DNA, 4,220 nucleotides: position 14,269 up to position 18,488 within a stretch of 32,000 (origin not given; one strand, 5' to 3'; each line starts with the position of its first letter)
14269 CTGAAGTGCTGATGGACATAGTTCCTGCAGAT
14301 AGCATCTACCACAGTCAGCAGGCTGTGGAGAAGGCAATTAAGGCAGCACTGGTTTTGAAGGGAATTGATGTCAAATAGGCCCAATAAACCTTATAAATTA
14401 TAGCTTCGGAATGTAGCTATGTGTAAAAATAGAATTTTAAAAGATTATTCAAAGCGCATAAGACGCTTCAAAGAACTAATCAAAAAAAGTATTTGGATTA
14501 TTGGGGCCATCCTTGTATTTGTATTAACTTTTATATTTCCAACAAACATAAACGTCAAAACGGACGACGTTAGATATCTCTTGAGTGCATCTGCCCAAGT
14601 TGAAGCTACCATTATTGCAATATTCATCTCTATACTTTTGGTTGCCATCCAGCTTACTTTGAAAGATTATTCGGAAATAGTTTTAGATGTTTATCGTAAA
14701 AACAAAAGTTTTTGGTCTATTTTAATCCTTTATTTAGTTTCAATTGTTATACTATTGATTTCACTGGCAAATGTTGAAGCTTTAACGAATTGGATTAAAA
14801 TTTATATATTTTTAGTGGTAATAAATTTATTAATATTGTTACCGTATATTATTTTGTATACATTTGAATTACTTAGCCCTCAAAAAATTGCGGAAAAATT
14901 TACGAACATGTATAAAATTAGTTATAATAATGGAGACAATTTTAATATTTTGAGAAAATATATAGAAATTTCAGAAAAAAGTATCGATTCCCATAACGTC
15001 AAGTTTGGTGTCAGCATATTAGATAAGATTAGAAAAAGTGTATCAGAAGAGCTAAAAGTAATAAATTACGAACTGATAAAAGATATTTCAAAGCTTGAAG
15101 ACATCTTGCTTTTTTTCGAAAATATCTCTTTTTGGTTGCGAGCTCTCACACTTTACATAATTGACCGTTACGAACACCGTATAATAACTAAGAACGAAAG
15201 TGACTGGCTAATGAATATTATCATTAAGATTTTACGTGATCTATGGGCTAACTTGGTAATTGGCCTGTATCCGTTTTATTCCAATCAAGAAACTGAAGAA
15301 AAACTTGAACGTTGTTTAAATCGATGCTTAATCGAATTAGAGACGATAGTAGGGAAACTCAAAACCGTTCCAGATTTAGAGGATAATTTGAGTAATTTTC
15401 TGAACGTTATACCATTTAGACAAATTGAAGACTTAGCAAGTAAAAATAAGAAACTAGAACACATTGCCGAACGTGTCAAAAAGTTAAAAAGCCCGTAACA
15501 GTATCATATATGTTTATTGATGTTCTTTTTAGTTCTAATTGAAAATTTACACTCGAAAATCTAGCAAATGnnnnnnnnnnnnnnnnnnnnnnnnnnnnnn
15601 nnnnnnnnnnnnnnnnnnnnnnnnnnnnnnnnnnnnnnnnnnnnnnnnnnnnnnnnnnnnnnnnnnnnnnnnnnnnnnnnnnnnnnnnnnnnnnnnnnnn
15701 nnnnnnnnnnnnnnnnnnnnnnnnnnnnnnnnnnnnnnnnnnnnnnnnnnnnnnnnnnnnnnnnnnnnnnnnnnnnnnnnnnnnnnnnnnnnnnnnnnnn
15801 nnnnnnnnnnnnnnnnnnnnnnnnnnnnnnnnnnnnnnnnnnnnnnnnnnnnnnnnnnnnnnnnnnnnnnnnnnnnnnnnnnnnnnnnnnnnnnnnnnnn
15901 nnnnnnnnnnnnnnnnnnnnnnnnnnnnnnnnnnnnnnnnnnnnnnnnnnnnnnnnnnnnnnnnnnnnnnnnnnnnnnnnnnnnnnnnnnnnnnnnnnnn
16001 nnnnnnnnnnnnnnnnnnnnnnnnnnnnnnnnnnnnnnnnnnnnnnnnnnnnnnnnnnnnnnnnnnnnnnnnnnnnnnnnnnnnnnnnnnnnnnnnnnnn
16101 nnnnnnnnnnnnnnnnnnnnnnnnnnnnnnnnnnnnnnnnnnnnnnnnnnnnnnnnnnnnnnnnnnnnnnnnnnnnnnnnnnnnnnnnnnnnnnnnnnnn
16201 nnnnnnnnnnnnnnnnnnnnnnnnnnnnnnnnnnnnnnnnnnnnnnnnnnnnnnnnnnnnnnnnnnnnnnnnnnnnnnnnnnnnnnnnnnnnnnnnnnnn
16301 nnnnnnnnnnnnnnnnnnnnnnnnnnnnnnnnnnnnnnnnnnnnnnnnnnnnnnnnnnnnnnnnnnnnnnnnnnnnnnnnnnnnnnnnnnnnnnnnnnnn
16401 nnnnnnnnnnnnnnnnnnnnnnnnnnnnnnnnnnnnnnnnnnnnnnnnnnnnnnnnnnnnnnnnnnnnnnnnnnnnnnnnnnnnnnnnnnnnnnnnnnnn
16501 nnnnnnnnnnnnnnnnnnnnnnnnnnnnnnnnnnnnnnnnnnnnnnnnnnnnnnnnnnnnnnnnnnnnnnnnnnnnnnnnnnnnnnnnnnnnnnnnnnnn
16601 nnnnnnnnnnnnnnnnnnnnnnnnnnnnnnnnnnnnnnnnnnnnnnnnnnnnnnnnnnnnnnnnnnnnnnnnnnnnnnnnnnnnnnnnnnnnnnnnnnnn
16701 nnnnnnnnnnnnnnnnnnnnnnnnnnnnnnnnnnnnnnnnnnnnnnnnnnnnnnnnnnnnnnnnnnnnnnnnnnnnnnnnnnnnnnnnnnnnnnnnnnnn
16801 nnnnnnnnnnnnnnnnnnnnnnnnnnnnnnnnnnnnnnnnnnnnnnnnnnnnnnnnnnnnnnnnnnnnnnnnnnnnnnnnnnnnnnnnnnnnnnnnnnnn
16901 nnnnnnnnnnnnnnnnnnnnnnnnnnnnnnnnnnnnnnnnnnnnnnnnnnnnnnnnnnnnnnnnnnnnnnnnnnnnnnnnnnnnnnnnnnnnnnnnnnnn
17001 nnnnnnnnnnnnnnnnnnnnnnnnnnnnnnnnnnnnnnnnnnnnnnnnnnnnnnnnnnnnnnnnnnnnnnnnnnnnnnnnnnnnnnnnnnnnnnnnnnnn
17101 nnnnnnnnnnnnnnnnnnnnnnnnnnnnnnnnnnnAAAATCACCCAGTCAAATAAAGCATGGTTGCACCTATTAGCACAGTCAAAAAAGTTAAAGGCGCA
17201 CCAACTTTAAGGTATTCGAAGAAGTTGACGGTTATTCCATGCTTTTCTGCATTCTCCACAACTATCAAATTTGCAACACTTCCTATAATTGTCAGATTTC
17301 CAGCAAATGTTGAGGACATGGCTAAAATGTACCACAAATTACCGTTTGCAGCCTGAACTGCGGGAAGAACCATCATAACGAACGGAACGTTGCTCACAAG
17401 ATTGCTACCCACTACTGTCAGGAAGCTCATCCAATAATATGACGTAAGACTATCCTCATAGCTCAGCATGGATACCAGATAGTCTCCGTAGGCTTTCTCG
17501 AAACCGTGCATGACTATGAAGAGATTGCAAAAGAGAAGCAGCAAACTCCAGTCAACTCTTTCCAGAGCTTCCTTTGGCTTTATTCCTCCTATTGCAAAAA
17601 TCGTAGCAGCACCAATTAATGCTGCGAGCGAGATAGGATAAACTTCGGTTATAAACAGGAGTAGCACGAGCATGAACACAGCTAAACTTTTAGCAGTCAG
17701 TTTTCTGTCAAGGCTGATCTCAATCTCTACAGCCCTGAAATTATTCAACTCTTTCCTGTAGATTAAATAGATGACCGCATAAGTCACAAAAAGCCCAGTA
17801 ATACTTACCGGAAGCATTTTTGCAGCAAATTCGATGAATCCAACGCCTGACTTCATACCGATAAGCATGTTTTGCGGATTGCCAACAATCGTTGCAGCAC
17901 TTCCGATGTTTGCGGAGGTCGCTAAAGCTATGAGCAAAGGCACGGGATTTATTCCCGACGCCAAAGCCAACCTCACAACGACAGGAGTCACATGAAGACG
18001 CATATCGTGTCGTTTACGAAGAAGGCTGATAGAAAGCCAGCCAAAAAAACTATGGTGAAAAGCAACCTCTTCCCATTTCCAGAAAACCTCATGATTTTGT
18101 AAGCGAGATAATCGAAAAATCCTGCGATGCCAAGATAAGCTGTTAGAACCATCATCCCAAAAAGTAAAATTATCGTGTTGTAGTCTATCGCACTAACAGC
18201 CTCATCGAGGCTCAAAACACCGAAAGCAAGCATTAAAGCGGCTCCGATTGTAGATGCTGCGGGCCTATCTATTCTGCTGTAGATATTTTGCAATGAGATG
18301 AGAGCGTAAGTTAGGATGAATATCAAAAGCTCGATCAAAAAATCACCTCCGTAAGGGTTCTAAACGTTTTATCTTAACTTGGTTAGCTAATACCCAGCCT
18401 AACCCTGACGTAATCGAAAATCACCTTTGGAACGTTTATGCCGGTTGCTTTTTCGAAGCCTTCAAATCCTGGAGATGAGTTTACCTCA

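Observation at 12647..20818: Convergent amidoligase cluster (split RLAN/ATP-grasp, GCS2-YkgJ, second RimK, two permeases): candidate uncharacterised peptide/thiol-building or tagging system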

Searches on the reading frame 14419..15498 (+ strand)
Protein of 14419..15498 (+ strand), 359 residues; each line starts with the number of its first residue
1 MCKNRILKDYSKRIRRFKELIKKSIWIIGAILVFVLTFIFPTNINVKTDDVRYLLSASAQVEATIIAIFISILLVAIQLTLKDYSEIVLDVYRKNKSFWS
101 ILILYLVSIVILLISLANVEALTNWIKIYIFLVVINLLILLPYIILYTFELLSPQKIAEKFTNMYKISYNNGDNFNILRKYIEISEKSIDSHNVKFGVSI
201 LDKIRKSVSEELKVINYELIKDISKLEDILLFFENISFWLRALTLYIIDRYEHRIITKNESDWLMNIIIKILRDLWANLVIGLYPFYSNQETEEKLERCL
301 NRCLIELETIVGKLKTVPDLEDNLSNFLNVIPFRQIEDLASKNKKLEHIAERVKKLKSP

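Call 3: search_protein_families(library=pfam, proteins=[window:14419-15498:+], max_evalue=0.01)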
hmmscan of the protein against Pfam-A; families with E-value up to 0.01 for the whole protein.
window:14419-15498:+ (359 aa): 0 families

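Call 4: search_protein_families(library=ncbifam, proteins=[window:14419-15498:+], max_evalue=0.01)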
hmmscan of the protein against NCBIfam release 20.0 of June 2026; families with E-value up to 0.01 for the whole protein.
window:14419-15498:+ (359 aa): 0 families

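Call 78: search_protein_families(library=pfam, proteins=[window:14419-15498:+], max_evalue=0.1)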
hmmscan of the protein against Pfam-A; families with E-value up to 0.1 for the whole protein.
window:14419-15498:+ (359 aa): 2 families
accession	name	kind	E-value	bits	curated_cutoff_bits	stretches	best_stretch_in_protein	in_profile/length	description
PF12263.13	DUF3611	-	0.023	15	27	1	97-145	18-67/175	Protein of unknown function (DUF3611)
PF10011.15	DUF2254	-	0.078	12.2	28.8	0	25-142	10-141/368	Predicted membrane protein (DUF2254)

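Call 91: search_protein_families(library=padloc, proteins=[window:14419-15498:+], max_evalue=0.001)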
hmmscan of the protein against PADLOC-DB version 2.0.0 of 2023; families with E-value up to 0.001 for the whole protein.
window:14419-15498:+ (359 aa): 0 families

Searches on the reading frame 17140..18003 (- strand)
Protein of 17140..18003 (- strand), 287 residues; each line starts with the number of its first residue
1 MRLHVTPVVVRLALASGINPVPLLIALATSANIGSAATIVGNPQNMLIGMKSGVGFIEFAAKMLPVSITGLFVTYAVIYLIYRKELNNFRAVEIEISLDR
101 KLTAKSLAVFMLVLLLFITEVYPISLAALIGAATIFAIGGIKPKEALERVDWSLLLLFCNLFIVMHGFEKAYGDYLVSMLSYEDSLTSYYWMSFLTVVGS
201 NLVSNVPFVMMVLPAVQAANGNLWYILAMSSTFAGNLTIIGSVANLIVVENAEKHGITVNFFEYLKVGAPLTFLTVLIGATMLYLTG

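Call 3: search_protein_families(library=pfam, proteins=[window:17140-18003:-], max_evalue=0.01)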
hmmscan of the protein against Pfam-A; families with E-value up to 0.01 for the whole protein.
window:17140-18003:- (287 aa): 3 families
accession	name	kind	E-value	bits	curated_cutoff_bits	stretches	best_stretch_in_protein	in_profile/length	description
PF03600.22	CitMHS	-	6.9e-45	154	31.9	1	5-227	103-329/336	Citrate transporter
PF02040.21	ArsB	-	3.9e-09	36.8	22.2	1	5-285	116-421/423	Arsenical pump membrane protein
PF06450.18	NhaB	-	7.4e-05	22.2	27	1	27-81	209-263/515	Bacterial Na+/H+ antiporter B (NhaB)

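Call 4: search_protein_families(library=ncbifam, proteins=[window:17140-18003:-], max_evalue=0.01)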
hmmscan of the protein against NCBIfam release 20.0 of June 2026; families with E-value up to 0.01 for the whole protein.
window:17140-18003:- (287 aa): 7 families
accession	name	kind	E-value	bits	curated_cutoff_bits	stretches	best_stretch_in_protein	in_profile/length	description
NF011980.0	PRK15445.1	subfamily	2e-16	60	457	1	5-285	119-424/430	arsenical efflux pump membrane protein ArsB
TIGR00785.1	dass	subfamily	3.7e-16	58.9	198.6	2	23-215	155-370/444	DASS family sodium-coupled anion symporter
TIGR00935.1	2a45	subfamily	1.6e-13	50.6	415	1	3-286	115-423/426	arsenite/antimonite efflux transporter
NF040989.1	MamN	equivalog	3.2e-13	49.2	500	1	5-169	120-296/437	magnetosome biogenesis transporter MamN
NF033877.0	arsB_Sta_pI258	exception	1.8e-10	40.6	760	1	5-286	119-425/429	arsenite efflux transporter membrane subunit ArsB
NF007093.0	PRK09547.1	equivalog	1.4e-07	31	640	1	24-86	206-268/517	sodium/proton antiporter NhaB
TIGR00774.1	NhaB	equivalog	0.0001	21.5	826.1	1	27-81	208-262/515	Na(+)/H(+) antiporter NhaB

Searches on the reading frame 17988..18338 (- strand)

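Call 3: search_protein_families(library=pfam, proteins=[window:17988-18338:-], max_evalue=0.01)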
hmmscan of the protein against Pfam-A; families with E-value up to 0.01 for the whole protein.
window:17988-18338:- (116 aa): 4 families
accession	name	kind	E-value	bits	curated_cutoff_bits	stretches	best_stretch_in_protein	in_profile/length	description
PF03600.22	CitMHS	-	5.5e-26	91.9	31.9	1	18-116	8-103/336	Citrate transporter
PF00939.25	Na_sulph_symp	-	0.00098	18.7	27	1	13-107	282-378/472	Sodium:sulfate symporter transmembrane region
PF02040.21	ArsB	-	0.0013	18.7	22.2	1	4-113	3-113/423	Arsenical pump membrane protein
PF00893.25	Multi_Drug_Res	-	0.0037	18.2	23.7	0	68-107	5-44/93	Small Multidrug Resistance protein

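Call 4: search_protein_families(library=ncbifam, proteins=[window:17988-18338:-], max_evalue=0.01)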
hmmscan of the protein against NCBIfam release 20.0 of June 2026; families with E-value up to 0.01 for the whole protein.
window:17988-18338:- (116 aa): 5 families
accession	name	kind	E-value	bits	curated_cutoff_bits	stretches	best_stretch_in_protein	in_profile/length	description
NF011980.0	PRK15445.1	subfamily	2.9e-11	43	457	1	2-113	4-116/430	arsenical efflux pump membrane protein ArsB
TIGR00935.1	2a45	subfamily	3.1e-09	36.5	415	1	3-113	3-114/426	arsenite/antimonite efflux transporter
NF040989.1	MamN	equivalog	1.2e-08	34.1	500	1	2-109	5-112/437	magnetosome biogenesis transporter MamN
TIGR00785.1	dass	subfamily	1.4e-07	30.6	198.6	1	5-108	251-358/444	DASS family sodium-coupled anion symporter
NF033877.0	arsB_Sta_pI258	exception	4.2e-07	29.5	760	1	2-113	4-116/429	arsenite efflux transporter membrane subunit ArsB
